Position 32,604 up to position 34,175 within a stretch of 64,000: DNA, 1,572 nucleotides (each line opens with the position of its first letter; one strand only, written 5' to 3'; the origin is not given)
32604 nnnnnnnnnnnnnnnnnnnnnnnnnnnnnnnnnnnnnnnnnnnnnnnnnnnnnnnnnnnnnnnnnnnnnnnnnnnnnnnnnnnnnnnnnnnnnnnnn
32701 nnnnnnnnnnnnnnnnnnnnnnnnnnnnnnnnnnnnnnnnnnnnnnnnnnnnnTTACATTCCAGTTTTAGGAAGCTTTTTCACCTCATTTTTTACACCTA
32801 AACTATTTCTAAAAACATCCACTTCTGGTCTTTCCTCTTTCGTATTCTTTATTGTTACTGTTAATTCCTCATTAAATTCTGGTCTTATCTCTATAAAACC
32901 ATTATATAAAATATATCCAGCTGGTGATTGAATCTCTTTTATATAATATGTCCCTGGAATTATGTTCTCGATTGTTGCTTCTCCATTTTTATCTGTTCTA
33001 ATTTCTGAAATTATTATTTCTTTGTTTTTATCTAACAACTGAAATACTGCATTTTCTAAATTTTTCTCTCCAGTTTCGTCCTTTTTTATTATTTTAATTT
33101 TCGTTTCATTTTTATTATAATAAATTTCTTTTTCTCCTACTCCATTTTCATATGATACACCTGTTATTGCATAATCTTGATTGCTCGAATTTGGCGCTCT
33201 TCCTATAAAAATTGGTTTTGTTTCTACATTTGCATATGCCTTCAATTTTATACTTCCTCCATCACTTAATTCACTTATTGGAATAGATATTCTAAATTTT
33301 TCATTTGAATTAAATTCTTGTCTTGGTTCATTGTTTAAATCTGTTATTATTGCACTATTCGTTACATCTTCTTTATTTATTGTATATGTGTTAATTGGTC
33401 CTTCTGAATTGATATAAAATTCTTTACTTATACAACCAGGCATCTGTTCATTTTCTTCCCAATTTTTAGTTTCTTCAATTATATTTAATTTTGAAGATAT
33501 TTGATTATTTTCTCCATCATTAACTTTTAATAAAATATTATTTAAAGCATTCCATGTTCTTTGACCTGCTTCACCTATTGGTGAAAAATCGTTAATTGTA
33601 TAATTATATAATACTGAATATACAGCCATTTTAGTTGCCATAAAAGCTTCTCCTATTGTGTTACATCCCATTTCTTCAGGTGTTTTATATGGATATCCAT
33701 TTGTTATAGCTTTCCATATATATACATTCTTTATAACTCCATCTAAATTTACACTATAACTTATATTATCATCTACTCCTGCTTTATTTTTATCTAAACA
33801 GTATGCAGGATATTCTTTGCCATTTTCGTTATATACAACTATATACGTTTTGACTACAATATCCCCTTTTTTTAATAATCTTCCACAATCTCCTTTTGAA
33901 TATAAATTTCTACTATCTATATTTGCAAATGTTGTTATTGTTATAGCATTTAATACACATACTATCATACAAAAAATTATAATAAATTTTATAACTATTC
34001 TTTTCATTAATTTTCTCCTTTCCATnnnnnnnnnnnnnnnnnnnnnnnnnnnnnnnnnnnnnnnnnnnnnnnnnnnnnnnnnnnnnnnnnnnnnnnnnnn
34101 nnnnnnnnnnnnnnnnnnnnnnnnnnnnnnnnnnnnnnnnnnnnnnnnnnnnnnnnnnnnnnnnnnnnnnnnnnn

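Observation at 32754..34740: Sortase D operon with a tail-less LPKTG-M* thioester adhesin: possible non-canonical sorting system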

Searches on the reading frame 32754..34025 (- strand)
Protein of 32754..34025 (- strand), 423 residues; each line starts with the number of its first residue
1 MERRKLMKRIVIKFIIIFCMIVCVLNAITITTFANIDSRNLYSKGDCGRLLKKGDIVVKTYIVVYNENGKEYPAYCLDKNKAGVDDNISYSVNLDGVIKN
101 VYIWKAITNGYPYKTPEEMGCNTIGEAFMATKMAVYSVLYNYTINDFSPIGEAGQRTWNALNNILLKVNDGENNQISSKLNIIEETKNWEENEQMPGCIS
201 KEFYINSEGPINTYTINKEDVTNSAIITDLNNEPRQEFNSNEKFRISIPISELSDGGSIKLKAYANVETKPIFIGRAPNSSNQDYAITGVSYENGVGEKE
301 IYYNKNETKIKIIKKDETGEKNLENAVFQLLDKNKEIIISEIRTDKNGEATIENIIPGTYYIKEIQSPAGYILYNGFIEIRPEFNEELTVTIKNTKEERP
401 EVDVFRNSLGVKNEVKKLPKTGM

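Call 3: search_protein_families(library=pfam, proteins=[window:32754-34025:-], max_evalue=0.01)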
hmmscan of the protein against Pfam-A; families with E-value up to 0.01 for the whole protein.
window:32754-34025:- (423 aa): 3 families
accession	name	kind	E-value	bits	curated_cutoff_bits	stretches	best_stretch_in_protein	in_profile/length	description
PF17802.7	SpaA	-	2.1e-19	69.9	23.1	1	309-395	2-90/91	Prealbumin-like fold domain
PF08341.16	TED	-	1.8e-07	32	22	1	73-165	1-97/102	Thioester domain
PF17210.9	SdrD_B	-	0.00064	20.3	29.7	1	317-372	18-71/112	SdrD B-like domain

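Call 4: search_protein_families(library=ncbifam, proteins=[window:32754-34025:-], max_evalue=0.01)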
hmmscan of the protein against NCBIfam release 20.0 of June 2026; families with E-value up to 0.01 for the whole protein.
window:32754-34025:- (423 aa): 1 family
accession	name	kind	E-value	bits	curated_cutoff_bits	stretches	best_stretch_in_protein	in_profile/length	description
NF033902.0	iso_D2_wall_anc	subfamily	2.1e-07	30.1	95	1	210-422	288-514/540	SpaH/EbpB family LPXTG-anchored major pilin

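Call 5: find_homologous_proteins(query=window:32754-34025:-)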
Query window:32754-34025:- (423 aa): 1159 proteins with E <= 0.001 among 6308 candidates; the best 120 are listed.
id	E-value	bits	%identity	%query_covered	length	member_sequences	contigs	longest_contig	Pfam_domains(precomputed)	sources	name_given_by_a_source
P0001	6.5e-268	906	98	99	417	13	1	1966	PF08341.17,PF17802.8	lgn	-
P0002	1.3e-258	876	93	99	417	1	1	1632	PF08341.17,PF17802.8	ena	-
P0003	2.3e-258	875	94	99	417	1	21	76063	PF08341.17,PF17802.8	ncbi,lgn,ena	-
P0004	6.6e-258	873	94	99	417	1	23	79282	PF08341.17,PF17802.8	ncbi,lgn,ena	-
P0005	7.7e-258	873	94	99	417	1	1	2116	PF08341.17,PF17802.8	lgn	-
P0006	2.1e-257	872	94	99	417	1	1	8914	PF08341.17,PF17802.8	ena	-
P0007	4.0e-257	871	94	99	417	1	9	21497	PF08341.17,PF17802.8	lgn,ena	-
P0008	4.9e-257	870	94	99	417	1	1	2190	PF08341.17,PF17802.8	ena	-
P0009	1.7e-256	869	93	99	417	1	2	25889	PF08341.17,PF17802.8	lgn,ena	-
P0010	3.2e-256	868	93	99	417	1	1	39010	PF08341.17,PF17802.8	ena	-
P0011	2.4e-255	865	93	99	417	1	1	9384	PF08341.17,PF17802.8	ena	-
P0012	8.8e-253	856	93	99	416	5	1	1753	PF08341.17,PF17802.8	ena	-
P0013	9.4e-228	774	81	99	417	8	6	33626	PF08341.17,PF17802.8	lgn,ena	-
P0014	7.1e-227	771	82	99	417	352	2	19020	PF08341.17,PF17802.8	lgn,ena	-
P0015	1.3e-222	757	78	99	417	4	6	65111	PF08341.17,PF17802.8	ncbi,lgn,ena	-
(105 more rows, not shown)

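Call 11: find_related_loci(query=window:32754-34025:-, collection=genome_contigs, flank=6000)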
Query window:32754-34025:- (423 aa) in genome_contigs; peptide patterns used: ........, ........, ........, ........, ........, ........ (x = any residue, [..] = any of these).
73 stretches matched a pattern; 26 encode a relative of the query (tblastn E <= 1e-3); 25 distinct loci.
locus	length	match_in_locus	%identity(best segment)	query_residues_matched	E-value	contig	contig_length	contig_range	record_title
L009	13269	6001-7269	94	1-423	0e+0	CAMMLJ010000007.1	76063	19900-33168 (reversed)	MAG: uncultured Clostridium sp. isolate ERR7167062_bin.47_MetaWRAP_v1.1_MAG genome assembly, contig: NODE_165_length_760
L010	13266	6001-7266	93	1-423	0e+0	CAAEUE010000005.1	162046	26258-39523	MAG TPA_asm: Clostridia bacterium, isolate HGM13682, WGS project CAAEUE010000000 data, contig: ERS608572_5_k95_38712, wh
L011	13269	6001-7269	83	1-423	0e+0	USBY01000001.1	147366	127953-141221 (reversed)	uncultured Clostridium sp. isolate UMGS1570 genome assembly, contig: NODE_2_length_147366_cov_6.22676, whole genome shot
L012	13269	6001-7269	82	1-423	0e+0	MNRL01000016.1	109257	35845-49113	MAG: Clostridium sp. CAG:354_28_25 Ley3_66761_scaffold_211, whole genome shotgun sequence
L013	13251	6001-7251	82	7-423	0e+0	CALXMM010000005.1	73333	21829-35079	MAG: uncultured Clostridia bacterium isolate BRZ_HS__bin74 genome assembly, contig: BRZ_HS__NODE_524_length_73333_cov_41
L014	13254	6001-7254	78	6-423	0e+0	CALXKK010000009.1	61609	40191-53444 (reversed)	MAG: uncultured Clostridia bacterium isolate BRZ_NT__bin20 genome assembly, contig: BRZ_NT__NODE_837_length_61609_cov_17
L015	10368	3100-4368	81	1-423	0e+0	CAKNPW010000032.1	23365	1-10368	MAG TPA_asm: uncultured Clostridium sp. isolate ERR3414582_bin.23_metaWRAP_v1.1_MAG genome assembly, contig: NODE_3545_l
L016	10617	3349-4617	76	1-423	0e+0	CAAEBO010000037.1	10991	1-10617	MAG TPA_asm: Clostridia bacterium, isolate HGM13681, WGS project CAAEBO010000000 data, contig: ERS396438_69_k85_39745, w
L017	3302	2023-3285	76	3-423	0e+0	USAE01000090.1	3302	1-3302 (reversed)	uncultured Clostridium sp. isolate UMGS1531 genome assembly, contig: NODE_7498_length_3302_cov_9.617801, whole genome sh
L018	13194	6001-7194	76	26-423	0e+0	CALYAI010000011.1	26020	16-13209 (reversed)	MAG: uncultured Clostridia bacterium isolate BRZ_PP__bin61 genome assembly, contig: BRZ_PP__NODE_1999_length_26020_cov_5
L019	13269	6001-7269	82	1-423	0e+0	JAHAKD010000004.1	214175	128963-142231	MAG: Clostridium sp. isolate L3_131_000M1_dasL3_131_000M1_concoct_47 L3_131_000M1_scaffold_55, whole genome shotgun sequ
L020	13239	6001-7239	67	7-423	1e-168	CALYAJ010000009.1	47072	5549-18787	MAG: uncultured Clostridia bacterium isolate BRZ_V__bin74 genome assembly, contig: BRZ_V__NODE_640_length_47072_cov_9.82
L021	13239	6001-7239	66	7-423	1e-167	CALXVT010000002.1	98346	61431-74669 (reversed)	MAG: uncultured Clostridia bacterium isolate BRZ_HE__bin18 genome assembly, contig: BRZ_HE__NODE_204_length_98346_cov_7.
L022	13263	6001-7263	67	3-423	8e-178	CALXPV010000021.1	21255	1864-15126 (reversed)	MAG: uncultured Clostridia bacterium isolate BRZ_PA__bin34 genome assembly, contig: BRZ_PA__NODE_3525_length_21255_cov_1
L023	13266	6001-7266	48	7-423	1e-127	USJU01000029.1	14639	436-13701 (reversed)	uncultured Clostridium sp. isolate UMGS1788 genome assembly, contig: NODE_1394_length_14639_cov_4.570077, whole genome s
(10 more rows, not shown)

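Call 16: search_solved_structures(query=window:32754-34025:-, max_evalue=0.01, show_alignments=2)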
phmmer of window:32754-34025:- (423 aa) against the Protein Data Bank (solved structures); distinct sequences matched with E-value up to 0.01: 13.
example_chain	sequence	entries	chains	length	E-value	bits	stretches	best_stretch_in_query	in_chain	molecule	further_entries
6fwv_A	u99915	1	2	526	3e-16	62.6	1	103-396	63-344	Collagen Adhesion protein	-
4oq1_A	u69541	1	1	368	1.2e-11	47.4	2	330-404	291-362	Cell wall surface anchor family protein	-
2ww8_A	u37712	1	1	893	2e-06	30.2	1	312-390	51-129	CELL WALL SURFACE ANCHOR FAMILY PROTEIN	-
3rkp_A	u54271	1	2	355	4.6e-06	29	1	313-391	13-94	Collagen adhesion protein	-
3kpt_A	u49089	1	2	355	4.7e-06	29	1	313-391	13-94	Collagen adhesion protein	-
8bdw_A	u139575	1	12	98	5.1e-06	28.9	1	310-397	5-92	Cell surface adherence protein,collagen-binding domain, LPXTG-motif cell wall anchor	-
7k1u_A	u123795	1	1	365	3.2e-05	26.3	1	322-397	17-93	Collagen-binding Adhesin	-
3phs_A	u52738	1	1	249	6.2e-05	25.3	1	340-402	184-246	Cell wall surface anchor family protein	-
2x9w_A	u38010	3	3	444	0.0037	19.5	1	325-375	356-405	CELL WALL SURFACE ANCHOR FAMILY PROTEIN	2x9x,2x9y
3rpk_A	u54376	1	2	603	0.008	18.4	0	325-375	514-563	Backbone pilus subunit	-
2y1v_A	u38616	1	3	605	0.008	18.4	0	325-375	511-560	CELL WALL SURFACE ANCHOR FAMILY PROTEIN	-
7lrz_A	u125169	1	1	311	0.0091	18.2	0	79-190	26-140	ALK tyrosine kinase receptor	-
7mzy_A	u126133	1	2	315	0.0092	18.2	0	79-190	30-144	ALK tyrosine kinase receptor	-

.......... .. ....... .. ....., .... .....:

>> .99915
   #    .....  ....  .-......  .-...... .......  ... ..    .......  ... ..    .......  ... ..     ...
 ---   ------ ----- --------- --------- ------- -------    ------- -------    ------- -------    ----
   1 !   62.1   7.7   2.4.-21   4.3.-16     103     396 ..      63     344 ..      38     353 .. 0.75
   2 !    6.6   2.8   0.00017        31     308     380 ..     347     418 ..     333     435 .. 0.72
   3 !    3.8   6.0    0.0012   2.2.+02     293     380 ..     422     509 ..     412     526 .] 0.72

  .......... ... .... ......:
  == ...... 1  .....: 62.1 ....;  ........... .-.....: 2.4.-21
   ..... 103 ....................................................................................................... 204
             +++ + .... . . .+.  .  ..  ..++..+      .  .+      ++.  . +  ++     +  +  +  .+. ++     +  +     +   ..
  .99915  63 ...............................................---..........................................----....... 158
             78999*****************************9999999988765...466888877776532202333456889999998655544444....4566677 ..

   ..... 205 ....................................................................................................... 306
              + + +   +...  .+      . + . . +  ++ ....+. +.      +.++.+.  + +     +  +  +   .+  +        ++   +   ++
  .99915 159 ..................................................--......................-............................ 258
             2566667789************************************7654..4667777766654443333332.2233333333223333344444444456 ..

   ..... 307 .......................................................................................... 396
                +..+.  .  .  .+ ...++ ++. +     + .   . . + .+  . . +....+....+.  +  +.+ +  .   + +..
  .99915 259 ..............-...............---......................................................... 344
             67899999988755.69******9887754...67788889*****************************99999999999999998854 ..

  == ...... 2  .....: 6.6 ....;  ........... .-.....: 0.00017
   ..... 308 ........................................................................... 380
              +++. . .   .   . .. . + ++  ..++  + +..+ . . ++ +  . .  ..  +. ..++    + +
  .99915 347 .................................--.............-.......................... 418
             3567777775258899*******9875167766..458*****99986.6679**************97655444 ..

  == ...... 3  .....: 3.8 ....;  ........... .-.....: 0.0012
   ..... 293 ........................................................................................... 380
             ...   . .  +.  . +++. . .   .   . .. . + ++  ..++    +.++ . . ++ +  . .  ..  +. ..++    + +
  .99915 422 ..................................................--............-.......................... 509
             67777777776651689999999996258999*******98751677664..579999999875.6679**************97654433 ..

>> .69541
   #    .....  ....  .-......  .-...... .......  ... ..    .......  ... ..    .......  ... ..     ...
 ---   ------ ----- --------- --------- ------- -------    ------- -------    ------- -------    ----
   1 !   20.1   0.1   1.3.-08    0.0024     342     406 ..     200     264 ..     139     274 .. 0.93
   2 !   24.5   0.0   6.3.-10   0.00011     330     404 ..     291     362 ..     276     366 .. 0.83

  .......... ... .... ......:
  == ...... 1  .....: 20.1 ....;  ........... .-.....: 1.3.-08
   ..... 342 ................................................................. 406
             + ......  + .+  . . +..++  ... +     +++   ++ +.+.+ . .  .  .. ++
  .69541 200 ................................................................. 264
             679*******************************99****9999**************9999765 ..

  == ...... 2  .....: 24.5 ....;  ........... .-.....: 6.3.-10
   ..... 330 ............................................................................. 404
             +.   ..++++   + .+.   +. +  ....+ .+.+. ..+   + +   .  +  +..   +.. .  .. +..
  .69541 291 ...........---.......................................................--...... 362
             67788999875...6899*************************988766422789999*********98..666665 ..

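Call 24: search_protein_representatives(protein=window:32754-34025:-)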
Query: 423 residues. Proteins with E-value up to 0.001 (for the whole library): 6617; up to 1e-10: 2950; up to 1e-30: 668. The best 150 are listed.
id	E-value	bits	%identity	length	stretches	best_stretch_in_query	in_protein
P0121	2.4e-169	580.0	33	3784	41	296-375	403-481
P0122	7.8e-158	542.1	30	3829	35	300-394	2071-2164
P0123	1.4e-143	495.2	32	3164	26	304-376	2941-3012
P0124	4.3e-128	444.1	32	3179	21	310-380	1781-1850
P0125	8.5e-116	403.6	34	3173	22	312-377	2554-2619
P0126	1.9e-107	376.2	34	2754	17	309-383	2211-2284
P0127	9.7e-107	373.8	34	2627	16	309-396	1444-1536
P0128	1.4e-106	373.3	32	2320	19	6-303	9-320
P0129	3.8e-105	368.6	30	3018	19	307-393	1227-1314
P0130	6.4e-105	367.8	31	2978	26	313-402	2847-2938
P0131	2.4e-104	365.9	37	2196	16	311-373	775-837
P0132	1.8e-102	359.7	32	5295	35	306-378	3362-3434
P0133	3.3e-102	358.9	31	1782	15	312-402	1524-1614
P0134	8.5e-100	351.0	45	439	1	20-423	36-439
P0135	2.7e-99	349.3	35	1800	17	266-396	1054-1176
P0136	9.2e-99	347.5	30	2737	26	303-400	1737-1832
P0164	9.8e-80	284.9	38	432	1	10-422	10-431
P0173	5.2e-78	279.2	39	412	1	4-398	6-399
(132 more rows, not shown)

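Call 29: find_related_loci(query=A2, collection=genome_contigs, flank=4000)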
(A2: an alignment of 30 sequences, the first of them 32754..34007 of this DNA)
Query A2 (417 aa) in genome_contigs; peptide patterns used: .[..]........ (x = any residue, [..] = any of these).
339 stretches matched a pattern; 331 encode a relative of the query (tblastn E <= 1e-3); the best 80 are kept; 80 distinct loci.
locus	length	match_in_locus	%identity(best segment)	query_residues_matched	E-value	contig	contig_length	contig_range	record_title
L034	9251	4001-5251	94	1-417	0e+0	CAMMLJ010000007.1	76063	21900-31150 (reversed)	MAG: uncultured Clostridium sp. isolate ERR7167062_bin.47_MetaWRAP_v1.1_MAG genome assembly, contig: NODE_165_length_760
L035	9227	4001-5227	94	8-417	0e+0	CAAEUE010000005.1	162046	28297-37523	MAG TPA_asm: Clostridia bacterium, isolate HGM13682, WGS project CAAEUE010000000 data, contig: ERS608572_5_k95_38712, wh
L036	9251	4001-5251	83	1-417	0e+0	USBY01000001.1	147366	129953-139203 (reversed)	uncultured Clostridium sp. isolate UMGS1570 genome assembly, contig: NODE_2_length_147366_cov_6.22676, whole genome shot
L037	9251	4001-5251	82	1-417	0e+0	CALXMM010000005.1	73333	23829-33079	MAG: uncultured Clostridia bacterium isolate BRZ_HS__bin74 genome assembly, contig: BRZ_HS__NODE_524_length_73333_cov_41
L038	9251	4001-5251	78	1-417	0e+0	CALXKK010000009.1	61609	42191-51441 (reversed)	MAG: uncultured Clostridia bacterium isolate BRZ_NT__bin20 genome assembly, contig: BRZ_NT__NODE_837_length_61609_cov_17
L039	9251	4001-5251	83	1-417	0e+0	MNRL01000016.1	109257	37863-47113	MAG: Clostridium sp. CAG:354_28_25 Ley3_66761_scaffold_211, whole genome shotgun sequence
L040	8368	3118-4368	81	1-417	0e+0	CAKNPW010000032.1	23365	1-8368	MAG TPA_asm: uncultured Clostridium sp. isolate ERR3414582_bin.23_metaWRAP_v1.1_MAG genome assembly, contig: NODE_3545_l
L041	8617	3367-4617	76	1-417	0e+0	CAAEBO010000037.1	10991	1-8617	MAG TPA_asm: Clostridia bacterium, isolate HGM13681, WGS project CAAEBO010000000 data, contig: ERS396438_69_k85_39745, w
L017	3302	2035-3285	76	1-417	0e+0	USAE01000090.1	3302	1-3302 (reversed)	uncultured Clostridium sp. isolate UMGS1531 genome assembly, contig: NODE_7498_length_3302_cov_9.617801, whole genome sh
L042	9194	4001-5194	76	20-417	0e+0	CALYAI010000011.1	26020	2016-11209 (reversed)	MAG: uncultured Clostridia bacterium isolate BRZ_PP__bin61 genome assembly, contig: BRZ_PP__NODE_1999_length_26020_cov_5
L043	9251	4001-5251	70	1-417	0e+0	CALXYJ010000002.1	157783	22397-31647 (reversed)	MAG: uncultured Clostridia bacterium isolate BRZ_IC__bin128 genome assembly, contig: BRZ_IC__NODE_189_length_157783_cov_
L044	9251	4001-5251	83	1-417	0e+0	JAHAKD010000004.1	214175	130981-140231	MAG: Clostridium sp. isolate L3_131_000M1_dasL3_131_000M1_concoct_47 L3_131_000M1_scaffold_55, whole genome shotgun sequ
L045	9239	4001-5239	67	1-417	2e-168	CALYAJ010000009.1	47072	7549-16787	MAG: uncultured Clostridia bacterium isolate BRZ_V__bin74 genome assembly, contig: BRZ_V__NODE_640_length_47072_cov_9.82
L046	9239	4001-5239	66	1-417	1e-167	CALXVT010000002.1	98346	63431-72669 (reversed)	MAG: uncultured Clostridia bacterium isolate BRZ_HE__bin18 genome assembly, contig: BRZ_HE__NODE_204_length_98346_cov_7.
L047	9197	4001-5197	68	19-417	2e-176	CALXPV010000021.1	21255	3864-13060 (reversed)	MAG: uncultured Clostridia bacterium isolate BRZ_PA__bin34 genome assembly, contig: BRZ_PA__NODE_3525_length_21255_cov_1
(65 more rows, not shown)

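Call 36: find_encoding_contigs(protein=P0128, flank=5000, max_places=3)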
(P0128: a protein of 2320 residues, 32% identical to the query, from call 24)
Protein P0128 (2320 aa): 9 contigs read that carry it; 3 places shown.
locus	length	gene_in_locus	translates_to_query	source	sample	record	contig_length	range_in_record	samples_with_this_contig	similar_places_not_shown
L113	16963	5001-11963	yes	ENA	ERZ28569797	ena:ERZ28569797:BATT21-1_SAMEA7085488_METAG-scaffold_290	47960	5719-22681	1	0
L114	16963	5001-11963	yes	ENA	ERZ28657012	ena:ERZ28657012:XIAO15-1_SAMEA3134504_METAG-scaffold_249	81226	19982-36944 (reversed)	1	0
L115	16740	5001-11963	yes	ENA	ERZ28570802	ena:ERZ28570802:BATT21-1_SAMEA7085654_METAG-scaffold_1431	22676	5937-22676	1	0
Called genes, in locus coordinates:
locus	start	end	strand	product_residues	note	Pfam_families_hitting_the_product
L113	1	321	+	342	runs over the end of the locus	PF02195:ParB_N, PF17762:HTH_ParB (faint)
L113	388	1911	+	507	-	PF06970:RepA_N, PF19481:DUF6017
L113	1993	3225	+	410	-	-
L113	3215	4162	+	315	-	PF04203:Sortase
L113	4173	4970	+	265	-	PF02498:Bro-N, PF03374:ANT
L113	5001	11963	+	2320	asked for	PF08341:TED, PF11974:bMG3 (faint), PF13715:CarbopepD_reg_2 (faint), PF17210:SdrD_B (faint), PF17802:SpaA, PF17936:Big_6 (faint), PF13620:CarboxypepD_reg (weak), PF17802:SpaA, +5 more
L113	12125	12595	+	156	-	PF12687:DUF3801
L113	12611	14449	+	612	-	PF02534:T4SS-DNA_transf, PF10412:TrwB_AAD_bind, PF12696:TraG-D_C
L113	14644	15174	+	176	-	PF01381:HTH_3, PF13560:HTH_31 (weak)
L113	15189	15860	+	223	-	PF02525:Flavodoxin_2, PF03358:FMN_red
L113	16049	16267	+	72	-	PF12750:Maff2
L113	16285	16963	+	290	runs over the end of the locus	PF19478:TrbL_2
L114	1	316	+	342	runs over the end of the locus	PF02195:ParB_N, PF17762:HTH_ParB (faint)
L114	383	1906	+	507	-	PF06970:RepA_N, PF19481:DUF6017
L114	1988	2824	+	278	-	-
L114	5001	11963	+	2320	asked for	PF08341:TED, PF11974:bMG3 (faint), PF13715:CarbopepD_reg_2 (faint), PF17210:SdrD_B (faint), PF17802:SpaA, PF17936:Big_6 (faint), PF13620:CarboxypepD_reg (weak), PF17802:SpaA, +5 more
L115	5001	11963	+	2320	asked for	PF08341:TED, PF11974:bMG3 (faint), PF13715:CarbopepD_reg_2 (faint), PF17210:SdrD_B (faint), PF17802:SpaA, PF17936:Big_6 (faint), PF13620:CarboxypepD_reg (weak), PF17802:SpaA, +5 more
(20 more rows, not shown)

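Call 38: find_encoding_contigs(protein=P0136, flank=5000, max_places=2)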
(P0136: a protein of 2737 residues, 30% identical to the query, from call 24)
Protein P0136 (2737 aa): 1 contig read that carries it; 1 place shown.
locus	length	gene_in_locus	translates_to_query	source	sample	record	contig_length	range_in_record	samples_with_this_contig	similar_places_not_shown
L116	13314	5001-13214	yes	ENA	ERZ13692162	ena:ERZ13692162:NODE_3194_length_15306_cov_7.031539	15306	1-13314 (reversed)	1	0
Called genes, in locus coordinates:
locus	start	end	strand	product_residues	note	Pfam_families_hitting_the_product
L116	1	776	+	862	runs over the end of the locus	PF00395:SLH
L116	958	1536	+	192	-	PF06114:Peptidase_M78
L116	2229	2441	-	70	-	-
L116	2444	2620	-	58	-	-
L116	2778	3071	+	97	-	PF01797:Y1_Tnp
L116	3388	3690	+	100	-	PF08769:Spo0A_C (weak)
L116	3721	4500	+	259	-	-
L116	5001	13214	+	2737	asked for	PF10670:DUF4198 (faint), PF17210:SdrD_B (faint), PF17802:SpaA (weak), PF13620:CarboxypepD_reg (weak), PF17802:SpaA, PF17802:SpaA, PF13620:CarboxypepD_reg (weak), PF17802:SpaA, +7 more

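Call 39: find_encoding_contigs(protein=P0164, flank=5000, max_places=2)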
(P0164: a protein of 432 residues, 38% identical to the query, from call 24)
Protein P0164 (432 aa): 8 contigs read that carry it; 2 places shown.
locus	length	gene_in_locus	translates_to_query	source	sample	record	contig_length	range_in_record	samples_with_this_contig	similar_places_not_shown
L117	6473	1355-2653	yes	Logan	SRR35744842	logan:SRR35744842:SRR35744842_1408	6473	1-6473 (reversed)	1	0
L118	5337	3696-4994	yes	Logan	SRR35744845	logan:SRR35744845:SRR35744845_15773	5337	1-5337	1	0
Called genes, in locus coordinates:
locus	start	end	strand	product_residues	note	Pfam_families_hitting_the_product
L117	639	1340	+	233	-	PF04203:Sortase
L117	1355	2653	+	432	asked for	PF08341:TED, PF17802:SpaA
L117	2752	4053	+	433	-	PF01595:CNNM, PF00571:CBS (weak), PF03471:CorC_HlyC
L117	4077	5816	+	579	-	PF14903:WG_beta_rep (weak)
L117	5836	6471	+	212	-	?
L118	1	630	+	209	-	?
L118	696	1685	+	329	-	-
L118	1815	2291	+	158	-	PF03449:GreA_GreB_N, PF01272:GreA_GreB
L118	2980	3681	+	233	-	PF04203:Sortase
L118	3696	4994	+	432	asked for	PF08341:TED, PF17802:SpaA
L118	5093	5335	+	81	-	?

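Call 40: find_encoding_contigs(protein=P0173, flank=5000, max_places=2)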
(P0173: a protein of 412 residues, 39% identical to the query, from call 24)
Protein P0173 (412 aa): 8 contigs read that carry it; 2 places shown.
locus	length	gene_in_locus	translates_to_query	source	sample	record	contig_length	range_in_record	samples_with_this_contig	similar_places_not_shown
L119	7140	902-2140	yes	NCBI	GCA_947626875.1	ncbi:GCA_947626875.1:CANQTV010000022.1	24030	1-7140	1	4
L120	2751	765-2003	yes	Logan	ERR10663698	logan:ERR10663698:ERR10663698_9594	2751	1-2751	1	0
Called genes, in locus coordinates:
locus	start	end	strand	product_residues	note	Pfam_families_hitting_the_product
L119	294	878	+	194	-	PF04203:Sortase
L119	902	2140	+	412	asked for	PF08341:TED, PF17802:SpaA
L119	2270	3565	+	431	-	PF01595:CNNM, PF00571:CBS, PF03471:CorC_HlyC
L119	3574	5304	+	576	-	PF14903:WG_beta_rep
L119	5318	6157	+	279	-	PF01734:Patatin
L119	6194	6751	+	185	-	PF00266:Aminotran_5, PF01041:DegT_DnrJ_EryC1 (weak)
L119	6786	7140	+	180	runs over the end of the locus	PF00266:Aminotran_5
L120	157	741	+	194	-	PF04203:Sortase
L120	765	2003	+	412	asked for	PF08341:TED, PF17802:SpaA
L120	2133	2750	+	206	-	?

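Call 41: search_protein_families(library=ncbifam, proteins=[L113:3215-4162:+], max_evalue=0.001)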
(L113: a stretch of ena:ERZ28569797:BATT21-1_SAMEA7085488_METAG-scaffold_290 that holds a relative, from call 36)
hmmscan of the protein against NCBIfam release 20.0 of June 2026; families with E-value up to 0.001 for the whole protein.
L113:3215-4162:+ (315 aa): 6 families
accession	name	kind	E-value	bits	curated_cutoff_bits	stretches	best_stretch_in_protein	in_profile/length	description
NF033745.1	class_C_sortase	subfamily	3.3e-18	66.2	160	1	119-311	22-218/220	class C sortase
TIGR01076.1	sortase_fam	subfamily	4.3e-16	58.9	39.35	1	194-310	1-124/136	sortase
NF058671.1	sortase_SrtD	exception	3.9e-14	52.7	140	1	172-298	43-168/187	class D sortase, LPxTATN-specific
NF033746.1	class_D_sortase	subfamily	7.2e-13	48.5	165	1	188-298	5-114/135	class D sortase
NF033747.1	class_E_sortase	subfamily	6.6e-09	35.9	160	1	177-292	56-164/211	class E sortase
TIGR03784.1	marine_sortase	equivalog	1.5e-06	28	158.25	1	193-298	51-156/174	class GN sortase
